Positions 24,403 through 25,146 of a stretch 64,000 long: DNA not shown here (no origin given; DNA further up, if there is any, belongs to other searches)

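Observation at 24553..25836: Minimal RHS-core polymorphic-toxin-like protein with Cys-His-Asp C-terminal domain and no immunity gene, wedged after rplA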

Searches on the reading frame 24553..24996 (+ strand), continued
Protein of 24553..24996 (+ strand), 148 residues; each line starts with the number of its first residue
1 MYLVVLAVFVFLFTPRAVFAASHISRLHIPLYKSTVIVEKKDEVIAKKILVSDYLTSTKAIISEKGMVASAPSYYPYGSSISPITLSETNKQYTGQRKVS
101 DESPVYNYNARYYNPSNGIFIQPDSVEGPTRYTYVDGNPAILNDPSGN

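Call 83: search_solved_structures(query=A1, max_evalue=0.001, show_alignments=4)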
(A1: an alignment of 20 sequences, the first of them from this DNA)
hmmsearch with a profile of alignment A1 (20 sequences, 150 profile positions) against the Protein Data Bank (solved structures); distinct sequences matched with E-value up to 0.001: 15.
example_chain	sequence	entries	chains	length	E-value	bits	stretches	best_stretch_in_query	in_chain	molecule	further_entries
8fjp_A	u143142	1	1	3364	3.6e-11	46.1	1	53-150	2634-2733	salivary gland surface protein 1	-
9on3_A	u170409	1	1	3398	1.5e-10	44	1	52-150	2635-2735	SGS4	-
6l7i_G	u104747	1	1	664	2.5e-09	40.1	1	55-149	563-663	TccC2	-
9c4k_Q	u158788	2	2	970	2.7e-09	40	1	55-149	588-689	Toxin subunit YenC2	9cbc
6sup_A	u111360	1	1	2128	1.4e-08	37.7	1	56-149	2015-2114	TcdB2,TccC3,Cell division control protein 42 homolog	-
6h6g_A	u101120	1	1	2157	1.4e-08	37.7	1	56-149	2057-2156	TcdB2,TccC3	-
4o9x_A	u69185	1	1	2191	1.4e-08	37.6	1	56-149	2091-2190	TcdB2, TccC3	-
6suq_A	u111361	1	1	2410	1.6e-08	37.5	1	56-149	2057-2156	TcdB2,TccC3,Genome polyprotein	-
6h6e_F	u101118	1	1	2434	1.6e-08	37.5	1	56-149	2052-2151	TcdB2,TccC3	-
6suf_F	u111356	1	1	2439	1.6e-08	37.5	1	56-149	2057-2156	TcdB2,TccC3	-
4igl_B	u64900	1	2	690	1.9e-08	37.2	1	55-149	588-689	YenC2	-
6h6f_F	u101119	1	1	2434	6.7e-08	35.4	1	56-149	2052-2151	TcdB2,TccC3,TccC3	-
6sue_F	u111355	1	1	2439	6.8e-08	35.4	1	56-149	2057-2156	TcdB2,TccC3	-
5kis_B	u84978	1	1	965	1.1e-07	34.8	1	55-149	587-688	RHS2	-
8h8a_A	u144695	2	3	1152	5.5e-05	26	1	104-149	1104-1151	Putative Rhs-family protein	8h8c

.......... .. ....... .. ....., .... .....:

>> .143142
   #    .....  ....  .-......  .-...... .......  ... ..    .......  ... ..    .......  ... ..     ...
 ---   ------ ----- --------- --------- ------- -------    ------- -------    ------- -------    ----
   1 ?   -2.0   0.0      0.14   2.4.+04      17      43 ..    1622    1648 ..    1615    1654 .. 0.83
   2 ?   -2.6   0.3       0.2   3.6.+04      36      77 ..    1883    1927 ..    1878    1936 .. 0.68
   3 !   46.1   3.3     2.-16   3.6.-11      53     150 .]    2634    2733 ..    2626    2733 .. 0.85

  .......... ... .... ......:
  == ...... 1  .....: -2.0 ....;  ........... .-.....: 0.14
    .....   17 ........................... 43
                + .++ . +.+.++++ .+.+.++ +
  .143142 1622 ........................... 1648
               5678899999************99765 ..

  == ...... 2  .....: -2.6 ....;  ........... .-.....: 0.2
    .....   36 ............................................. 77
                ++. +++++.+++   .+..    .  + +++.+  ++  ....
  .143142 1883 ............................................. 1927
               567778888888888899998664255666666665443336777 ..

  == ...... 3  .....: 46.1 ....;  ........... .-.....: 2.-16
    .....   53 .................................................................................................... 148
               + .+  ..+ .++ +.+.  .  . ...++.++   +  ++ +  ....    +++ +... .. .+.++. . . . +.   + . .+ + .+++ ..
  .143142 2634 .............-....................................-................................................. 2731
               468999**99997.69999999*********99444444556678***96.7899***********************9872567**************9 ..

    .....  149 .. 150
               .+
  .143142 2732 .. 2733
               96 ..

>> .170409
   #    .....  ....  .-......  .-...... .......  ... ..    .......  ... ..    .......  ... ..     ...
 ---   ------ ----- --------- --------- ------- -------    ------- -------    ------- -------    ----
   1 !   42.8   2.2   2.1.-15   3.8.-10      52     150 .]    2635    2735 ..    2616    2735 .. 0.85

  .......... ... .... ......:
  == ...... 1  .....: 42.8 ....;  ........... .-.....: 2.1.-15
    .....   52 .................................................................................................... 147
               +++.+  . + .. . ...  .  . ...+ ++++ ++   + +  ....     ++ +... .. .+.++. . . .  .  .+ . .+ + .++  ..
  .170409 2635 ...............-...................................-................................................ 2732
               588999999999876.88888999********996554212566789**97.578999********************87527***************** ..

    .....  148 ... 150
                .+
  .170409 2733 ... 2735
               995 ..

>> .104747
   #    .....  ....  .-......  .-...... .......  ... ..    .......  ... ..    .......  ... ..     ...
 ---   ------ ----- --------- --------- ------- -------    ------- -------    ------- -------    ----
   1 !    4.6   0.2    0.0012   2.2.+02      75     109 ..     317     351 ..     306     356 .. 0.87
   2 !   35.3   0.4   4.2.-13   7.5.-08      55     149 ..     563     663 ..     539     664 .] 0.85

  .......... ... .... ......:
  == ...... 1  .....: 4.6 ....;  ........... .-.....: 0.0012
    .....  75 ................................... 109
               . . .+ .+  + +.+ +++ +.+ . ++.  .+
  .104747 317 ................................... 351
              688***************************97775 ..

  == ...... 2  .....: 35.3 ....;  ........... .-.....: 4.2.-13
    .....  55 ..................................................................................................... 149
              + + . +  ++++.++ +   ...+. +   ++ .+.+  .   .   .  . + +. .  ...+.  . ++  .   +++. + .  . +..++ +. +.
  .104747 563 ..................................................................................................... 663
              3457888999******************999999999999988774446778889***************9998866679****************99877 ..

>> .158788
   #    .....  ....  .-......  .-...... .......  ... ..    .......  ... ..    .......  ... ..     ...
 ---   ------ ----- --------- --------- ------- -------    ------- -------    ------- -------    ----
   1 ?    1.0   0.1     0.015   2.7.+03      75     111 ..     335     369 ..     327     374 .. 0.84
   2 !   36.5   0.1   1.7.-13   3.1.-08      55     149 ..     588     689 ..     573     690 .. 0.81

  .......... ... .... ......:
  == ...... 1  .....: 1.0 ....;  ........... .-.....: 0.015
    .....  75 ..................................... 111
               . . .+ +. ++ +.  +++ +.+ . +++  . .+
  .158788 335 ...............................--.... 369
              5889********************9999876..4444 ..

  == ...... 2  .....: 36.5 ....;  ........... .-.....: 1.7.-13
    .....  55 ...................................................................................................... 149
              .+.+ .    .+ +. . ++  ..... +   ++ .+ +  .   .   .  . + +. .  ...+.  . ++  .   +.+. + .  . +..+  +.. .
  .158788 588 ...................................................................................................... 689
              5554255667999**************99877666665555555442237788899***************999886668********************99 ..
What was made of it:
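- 24709..24996 (+): RHS-associated core / plug with aspartyl-autoprotease motifs (residues 53-148). The TIGR03696 match covers 24772-24993. A family profile aligns to solved TccC2, TccC3, YenC2, RHS2 and SGS1 cores at E 1e-7 to 1e-11 (call 83).
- Closest known: Tc toxin BC cocoon. Same: The family core aligns to TccC2, TccC3 and YenC2 (call 83).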

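Call 90: find_homologous_proteins(query=L006:6351-8450:+, max_evalue=0.00001)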
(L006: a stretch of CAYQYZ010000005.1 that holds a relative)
Query L006:6351-8450:+ (700 aa): 31 proteins with E <= 0.00001 among 8000 candidates.
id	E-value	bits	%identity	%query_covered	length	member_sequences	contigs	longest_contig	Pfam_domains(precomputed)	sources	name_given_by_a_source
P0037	0.0e+0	1281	82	100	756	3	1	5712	PF05593.20,PF25023.2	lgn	-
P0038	6.7e-17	79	25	43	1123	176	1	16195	PF25174.2,PF05593.20,PF25023.2,PF23414.2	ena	-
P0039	7.7e-17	79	25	42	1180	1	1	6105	PF25174.2,PF05593.20,PF25023.2,PF07661.20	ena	-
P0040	1.8e-14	71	28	42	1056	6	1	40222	PF23389.2,PF05593.20,PF20773.6,PF25023.2,PF21471.4,PF20148.5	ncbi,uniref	ncbi:hypothetical protein KFV02_09780, partial [Desulfohalobiaceae bacterium Ax17]|uniref:DUF6531 do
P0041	5.6e-12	63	27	41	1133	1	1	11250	PF15283.13,PF05593.20,PF25023.2,PF20148.5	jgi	jgi:RHS repeat-associated protein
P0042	3.3e-11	61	27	42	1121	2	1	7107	PF05593.20,PF25023.2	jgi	jgi:RHS repeat-associated protein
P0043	4.1e-11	60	28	42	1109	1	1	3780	PF23389.2,PF11617.14,PF05593.20,PF25023.2,PF20148.5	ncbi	-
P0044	5.9e-11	60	26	38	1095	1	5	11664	PF05593.20,PF25023.2,PF20148.5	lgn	-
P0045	5.9e-10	56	29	37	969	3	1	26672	PF05593.20,PF25023.2,PF20148.5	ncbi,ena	-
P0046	1.5e-9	55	25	41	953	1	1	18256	PF05593.20,PF25023.2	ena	-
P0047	2.0e-9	55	31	23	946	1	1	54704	PF05593.20,PF25023.2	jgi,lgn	-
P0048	2.7e-9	54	25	50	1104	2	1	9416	PF05593.20,PF25023.2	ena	-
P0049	3.8e-9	54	27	41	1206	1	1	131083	PF05593.20,PF25023.2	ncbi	-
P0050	1.1e-8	52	24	43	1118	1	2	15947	PF05593.20,PF25023.2,PF07661.20,PF20148.5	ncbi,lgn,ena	-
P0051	2.6e-8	51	24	42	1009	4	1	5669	PF05593.20,PF25023.2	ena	-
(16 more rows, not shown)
